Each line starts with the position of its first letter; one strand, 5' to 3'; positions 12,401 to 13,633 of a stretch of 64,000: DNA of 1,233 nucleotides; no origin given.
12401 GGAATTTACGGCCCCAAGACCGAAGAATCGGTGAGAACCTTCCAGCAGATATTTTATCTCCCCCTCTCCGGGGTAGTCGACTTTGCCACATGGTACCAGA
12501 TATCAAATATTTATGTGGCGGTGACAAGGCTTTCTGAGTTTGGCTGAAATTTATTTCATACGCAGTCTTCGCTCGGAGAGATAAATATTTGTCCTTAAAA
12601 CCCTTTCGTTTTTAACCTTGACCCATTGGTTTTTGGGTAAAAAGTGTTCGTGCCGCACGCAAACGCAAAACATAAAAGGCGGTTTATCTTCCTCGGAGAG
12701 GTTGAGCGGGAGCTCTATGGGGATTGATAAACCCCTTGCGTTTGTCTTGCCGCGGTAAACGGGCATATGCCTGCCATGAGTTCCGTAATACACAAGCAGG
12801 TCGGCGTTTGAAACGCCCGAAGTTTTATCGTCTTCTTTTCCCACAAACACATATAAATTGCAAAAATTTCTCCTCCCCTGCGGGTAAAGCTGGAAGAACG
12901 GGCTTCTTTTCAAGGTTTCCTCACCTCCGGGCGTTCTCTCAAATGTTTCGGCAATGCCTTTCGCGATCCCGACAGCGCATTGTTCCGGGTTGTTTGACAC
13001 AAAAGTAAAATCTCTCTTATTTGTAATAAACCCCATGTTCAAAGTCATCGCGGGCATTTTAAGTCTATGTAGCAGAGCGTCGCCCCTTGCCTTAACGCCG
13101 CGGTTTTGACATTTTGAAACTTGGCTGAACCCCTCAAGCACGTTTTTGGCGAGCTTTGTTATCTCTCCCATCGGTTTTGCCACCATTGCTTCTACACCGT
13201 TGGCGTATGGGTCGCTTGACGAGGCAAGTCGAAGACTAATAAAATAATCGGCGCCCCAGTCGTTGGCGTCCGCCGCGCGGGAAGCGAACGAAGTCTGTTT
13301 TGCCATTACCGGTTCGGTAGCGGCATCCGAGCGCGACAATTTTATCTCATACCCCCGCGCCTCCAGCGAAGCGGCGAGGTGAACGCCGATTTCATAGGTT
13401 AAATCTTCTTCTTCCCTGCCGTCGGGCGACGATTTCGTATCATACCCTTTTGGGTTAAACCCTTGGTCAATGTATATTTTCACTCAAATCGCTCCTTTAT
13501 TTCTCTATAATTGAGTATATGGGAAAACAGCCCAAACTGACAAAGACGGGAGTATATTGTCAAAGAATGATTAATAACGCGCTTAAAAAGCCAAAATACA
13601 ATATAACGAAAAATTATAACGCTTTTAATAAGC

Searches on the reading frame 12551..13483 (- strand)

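Call 10: search_protein_families(library=pfam, proteins=[window:12551-13483:-], max_evalue=0.001)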
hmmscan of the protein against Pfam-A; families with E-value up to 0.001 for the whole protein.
window:12551-13483:- (310 aa): 1 family
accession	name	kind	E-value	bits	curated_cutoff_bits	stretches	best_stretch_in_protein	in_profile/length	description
PF01520.23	Amidase_3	-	1.2e-25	91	27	1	3-178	1-173/174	N-acetylmuramoyl-L-alanine amidase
